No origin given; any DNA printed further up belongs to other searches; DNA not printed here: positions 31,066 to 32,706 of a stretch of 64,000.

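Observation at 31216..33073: Second cyclase cassette: class-III cyclase plus overlapping three-helix membrane protein (Pycsar-like with non-canonical effector)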

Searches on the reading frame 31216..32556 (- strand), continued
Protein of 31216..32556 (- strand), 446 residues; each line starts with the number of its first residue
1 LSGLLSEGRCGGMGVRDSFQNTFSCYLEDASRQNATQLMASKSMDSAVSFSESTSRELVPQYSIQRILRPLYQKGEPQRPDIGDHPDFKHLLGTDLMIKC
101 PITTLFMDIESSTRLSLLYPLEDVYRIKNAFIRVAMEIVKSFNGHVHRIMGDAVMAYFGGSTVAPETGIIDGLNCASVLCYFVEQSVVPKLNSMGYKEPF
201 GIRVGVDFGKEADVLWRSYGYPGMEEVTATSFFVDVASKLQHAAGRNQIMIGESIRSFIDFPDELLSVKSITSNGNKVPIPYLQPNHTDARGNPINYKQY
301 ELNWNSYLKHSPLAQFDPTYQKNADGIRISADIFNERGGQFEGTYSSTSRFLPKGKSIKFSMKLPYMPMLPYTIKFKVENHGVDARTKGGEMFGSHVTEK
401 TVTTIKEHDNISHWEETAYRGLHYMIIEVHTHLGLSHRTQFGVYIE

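Call 15: find_related_loci(query=A1, collection=genome_contigs, flank=6000)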
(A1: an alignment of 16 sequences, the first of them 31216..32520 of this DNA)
Query A1 (434 aa) in genome_contigs; peptide patterns used: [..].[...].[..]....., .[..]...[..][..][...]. (x = any residue, [..] = any of these).
87 stretches matched a pattern; 48 encode a relative of the query (tblastn E <= 1e-3); 48 distinct loci.
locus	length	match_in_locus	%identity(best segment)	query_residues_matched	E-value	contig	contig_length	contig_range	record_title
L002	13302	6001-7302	85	1-434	0e+0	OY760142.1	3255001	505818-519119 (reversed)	MAG: Nitrospirota bacterium isolate 41fe4016-ed88-40a2-aca4-2b8d86c50af7 genome assembly, chromosome: 1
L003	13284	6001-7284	51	3-434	5e-149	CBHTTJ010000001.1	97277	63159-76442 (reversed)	MAG TPA_asm: uncultured bacterium isolate ERR14722427_binner23_Refined_58 genome assembly, contig: ERZ27336822.96, whole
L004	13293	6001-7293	52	1-434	3e-145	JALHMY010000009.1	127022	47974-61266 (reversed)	MAG: Fuerstiella sp. isolate Bin_49_1 c_000000000918, whole genome shotgun sequence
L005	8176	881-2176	50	3-434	8e-144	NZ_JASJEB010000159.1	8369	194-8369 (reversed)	MAG: Crocosphaera sp. isolate MO_202.B2 MO_202.c_4890, whole genome shotgun sequence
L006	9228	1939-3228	49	11-434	1e-138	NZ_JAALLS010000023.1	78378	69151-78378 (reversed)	Fodinibius halophilus strain 2W32 Scaffold23, whole genome shotgun sequence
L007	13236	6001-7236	50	27-434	1e-136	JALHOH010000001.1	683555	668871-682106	MAG: Patescibacteria group bacterium isolate bin.120 c_000000000028, whole genome shotgun sequence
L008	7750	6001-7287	49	3-434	2e-136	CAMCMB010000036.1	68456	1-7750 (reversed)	MAG: Pirellula staleyi DSM 6068 isolate MiH-22jul19-314 genome assembly, contig: MiH-22jul19-C558, whole genome shotgun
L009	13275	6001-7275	46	3-433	3e-125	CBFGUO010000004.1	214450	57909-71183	MAG TPA_asm: uncultured Opitutus sp. isolate SRR17295758_binner13_Refined_3 genome assembly, contig: ERZ23579493.18, who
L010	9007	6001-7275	46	6-434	6e-125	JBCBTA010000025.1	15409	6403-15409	MAG: Planctomycetota bacterium isolate J06638_36 k141_137778_length_15409_cov_11.0000, whole genome shotgun sequence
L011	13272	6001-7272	46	11-433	4e-121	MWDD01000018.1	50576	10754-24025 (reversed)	MAG: bacterium ADurb.Bin157 isolate ADurb.Bin157 BWY02_contig000018, whole genome shotgun sequence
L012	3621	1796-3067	46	11-433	5e-124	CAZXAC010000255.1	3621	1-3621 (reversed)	MAG TPA_asm: uncultured Lentisphaera sp. isolate binchicken_co111_196 genome assembly, contig: NODE_57428_length_3621_co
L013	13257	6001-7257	47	17-433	5e-120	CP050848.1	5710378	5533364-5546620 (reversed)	Planctomycetales bacterium ZRK34 chromosome, complete genome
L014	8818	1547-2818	44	6-434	2e-117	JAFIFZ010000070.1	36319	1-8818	MAG: Phycisphaerales bacterium isolate coassembly_bin.61 k141_74127, whole genome shotgun sequence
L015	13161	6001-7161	49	46-434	1e-113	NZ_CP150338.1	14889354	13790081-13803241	Sorangium sp. So ce388 chromosome, complete genome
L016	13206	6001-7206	46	34-434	6e-113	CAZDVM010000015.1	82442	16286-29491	MAG TPA_asm: uncultured Pirellulales bacterium isolate SRP141376_co1_361 genome assembly, contig: NODE_757_length_82442_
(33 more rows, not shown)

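Call 42: search_solved_structures(query=L050:4524-5864:+, max_evalue=0.00001, show_alignments=2)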
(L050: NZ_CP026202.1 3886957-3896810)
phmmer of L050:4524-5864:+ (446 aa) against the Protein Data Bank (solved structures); distinct sequences matched with E-value up to 0.00001: 4.
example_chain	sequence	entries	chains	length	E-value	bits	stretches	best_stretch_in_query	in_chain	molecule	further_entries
8jsf_A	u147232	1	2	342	1.5e-36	129.8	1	78-329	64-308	cytidylate cyclase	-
3r5g_A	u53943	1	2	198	3.4e-10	43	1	113-272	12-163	CyaB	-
1wc1_A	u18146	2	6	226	1.7e-06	30.8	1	111-267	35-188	ADENYLATE CYCLASE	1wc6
1wc0_A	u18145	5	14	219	1.9e-06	30.7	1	112-267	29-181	ADENYLATE CYCLASE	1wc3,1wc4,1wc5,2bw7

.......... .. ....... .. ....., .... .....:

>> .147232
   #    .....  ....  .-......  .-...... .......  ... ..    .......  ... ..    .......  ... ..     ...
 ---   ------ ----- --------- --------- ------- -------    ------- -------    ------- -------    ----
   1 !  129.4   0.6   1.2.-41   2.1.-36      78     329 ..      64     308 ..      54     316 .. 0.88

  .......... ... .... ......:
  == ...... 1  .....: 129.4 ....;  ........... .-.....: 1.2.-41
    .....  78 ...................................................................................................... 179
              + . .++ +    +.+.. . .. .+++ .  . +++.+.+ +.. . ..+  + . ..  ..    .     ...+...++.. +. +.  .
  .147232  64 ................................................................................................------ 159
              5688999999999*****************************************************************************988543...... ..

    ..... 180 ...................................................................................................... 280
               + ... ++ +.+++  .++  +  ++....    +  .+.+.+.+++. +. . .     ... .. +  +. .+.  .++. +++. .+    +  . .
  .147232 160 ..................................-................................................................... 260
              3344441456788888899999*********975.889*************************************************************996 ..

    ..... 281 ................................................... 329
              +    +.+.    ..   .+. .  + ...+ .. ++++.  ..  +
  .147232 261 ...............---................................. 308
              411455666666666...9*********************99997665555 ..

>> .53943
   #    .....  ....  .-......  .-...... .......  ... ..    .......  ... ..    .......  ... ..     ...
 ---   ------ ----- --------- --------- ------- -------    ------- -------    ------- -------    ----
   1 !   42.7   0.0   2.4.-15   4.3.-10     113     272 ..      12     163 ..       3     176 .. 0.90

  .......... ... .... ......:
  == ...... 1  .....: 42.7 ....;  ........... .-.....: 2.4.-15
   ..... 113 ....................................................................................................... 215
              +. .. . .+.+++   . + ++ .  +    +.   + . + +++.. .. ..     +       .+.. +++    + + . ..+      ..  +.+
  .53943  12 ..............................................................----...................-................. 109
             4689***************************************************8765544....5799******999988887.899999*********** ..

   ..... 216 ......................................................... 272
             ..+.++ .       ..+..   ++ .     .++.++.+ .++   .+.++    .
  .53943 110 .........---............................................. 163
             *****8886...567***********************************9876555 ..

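Call 55: search_protein_families(library=ncbifam, proteins=[window:31216-32520:-], max_evalue=0.01)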
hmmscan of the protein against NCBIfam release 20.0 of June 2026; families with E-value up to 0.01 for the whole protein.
window:31216-32520:- (434 aa): 0 families

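Call 71: predict_structure(alignment_id=A1)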
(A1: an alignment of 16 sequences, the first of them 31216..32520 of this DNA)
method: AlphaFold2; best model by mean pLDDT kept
length: 434 residues; sequences in the alignment: 16
mean_pLDDT: 87.1   pTM: 0.87
mean pLDDT of the five models: 87.1, 86.7, 86.3, 86.1, 85.9
residues with pLDDT >= 90: 281; 70-90: 113; 50-70: 14; < 50: 26
segments of 3 or more residues with pLDDT < 50: 22-47
pLDDT, mean of each block of 10 residues (from residue 1): 80 76 39 27 42 91 86 92 94 92 85 90 93 90 94 95 97 93 90 97 89 87 94 96 92 92 92 86 93 94 79 78 95 94 96 90 95 91 96 95 95 94 89 94
secondary structure, 60 per line:
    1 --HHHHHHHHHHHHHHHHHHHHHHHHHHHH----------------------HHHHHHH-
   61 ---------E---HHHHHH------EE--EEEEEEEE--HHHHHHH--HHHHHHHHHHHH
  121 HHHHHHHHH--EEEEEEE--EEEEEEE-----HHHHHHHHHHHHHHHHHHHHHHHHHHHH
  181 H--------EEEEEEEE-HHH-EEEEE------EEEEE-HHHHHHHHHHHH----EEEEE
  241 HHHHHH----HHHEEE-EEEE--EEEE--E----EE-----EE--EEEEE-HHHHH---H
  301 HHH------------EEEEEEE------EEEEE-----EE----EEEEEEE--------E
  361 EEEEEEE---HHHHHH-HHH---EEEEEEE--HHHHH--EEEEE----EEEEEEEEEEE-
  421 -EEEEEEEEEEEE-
elements in order: H3-30 H53-59 H74-79 E90-97 H100-106 H109-129 E132-138 E141-147 H153-181 E190-197 E203-207 E214-218 H220-231 E236-240 H241-246 E254-256 E258-261 E264-267 E286-290 H292-296 H300-303 E316-322 E329-333 E345-351 E360-367 H371-376 E384-390 H393-397 E400-404 E409-419 E422-433

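Call 73: fold_search(model_id=the predicted structure, library=pdb)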
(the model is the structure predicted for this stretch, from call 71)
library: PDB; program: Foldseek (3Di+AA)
matches with E <= 10: 1524; with E <= 0.001: 186
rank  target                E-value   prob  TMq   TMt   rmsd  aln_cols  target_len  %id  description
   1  8jsf_A                5.6e-21  1.00  0.47  0.81   7.0       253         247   28  Crystal structure of a cytidylate cyclase from multidrug-resistant bacterium Elizabethkingia anopheles (released 2024-07-03)
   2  8jsf_B                8.2e-21  1.00  0.47  0.78   7.1       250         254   28  Crystal structure of a cytidylate cyclase from multidrug-resistant bacterium Elizabethkingia anopheles (released 2024-07-03)
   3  1wc3_B                4.2e-13  1.00  0.39  0.83   3.5       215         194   22  Soluble adenylyl cyclase CyaC from S. platensis in complex with alpha, beta-methylene-ATP and Strontium (released 2004-12-20)
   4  1wc0_B                4.4e-13  1.00  0.39  0.82   3.5       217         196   22  Soluble adenylyl cyclase CyaC from S. platensis in complex with alpha, beta-methylene-ATP (released 2004-12-20)
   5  3r5g_B                5.2e-13  1.00  0.38  0.82   3.7       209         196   17  Crystal structure of the adenylyl cyclase CyaB from P. aeruginosa (released 2012-01-11)
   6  1wc1_A                8.1e-13  1.00  0.39  0.83   3.4       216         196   21  Soluble adenylyl cyclase CyaC from S. platensis in complex with Rp- ATPalphaS (released 2004-12-20)
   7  1wc1_B                8.1e-13  1.00  0.39  0.83   2.8       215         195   21  Soluble adenylyl cyclase CyaC from S. platensis in complex with Rp- ATPalphaS (released 2004-12-20)
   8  1wc1_C                1.5e-12  1.00  0.39  0.85   4.5       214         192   21  Soluble adenylyl cyclase CyaC from S. platensis in complex with Rp- ATPalphaS (released 2004-12-20)
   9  1wc0_A                1.5e-12  1.00  0.40  0.83   2.9       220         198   21  Soluble adenylyl cyclase CyaC from S. platensis in complex with alpha, beta-methylene-ATP (released 2004-12-20)
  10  2bw7_B                1.8e-12  1.00  0.39  0.84   3.3       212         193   23  A novel mechanism for adenylyl cyclase inhibition from the crystal structure of its complex with catechol estrogen (released 2005-07-20)
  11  3r5g_A                1.9e-12  1.00  0.38  0.81   4.6       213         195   18  Crystal structure of the adenylyl cyclase CyaB from P. aeruginosa (released 2012-01-11)
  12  1wc5_A                3.2e-12  1.00  0.40  0.85   2.6       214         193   22  Soluble adenylyl cyclase CyaC from S. platensis in complex with alpha, beta-methylene-ATP in presence of bicarbonate (released 2004-12-20)
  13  1wc5_D                3.8e-12  1.00  0.39  0.85   2.8       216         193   21  Soluble adenylyl cyclase CyaC from S. platensis in complex with alpha, beta-methylene-ATP in presence of bicarbonate (released 2004-12-20)
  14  1wc4_A                4.3e-12  1.00  0.39  0.80   4.6       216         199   21  Soluble adenylyl cyclase CyaC from S. platensis in complex with alpha, beta-methylene-ATP and Europium (released 2004-12-20)
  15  1wc4_B                1.4e-11  1.00  0.40  0.84   2.6       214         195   22  Soluble adenylyl cyclase CyaC from S. platensis in complex with alpha, beta-methylene-ATP and Europium (released 2004-12-20)
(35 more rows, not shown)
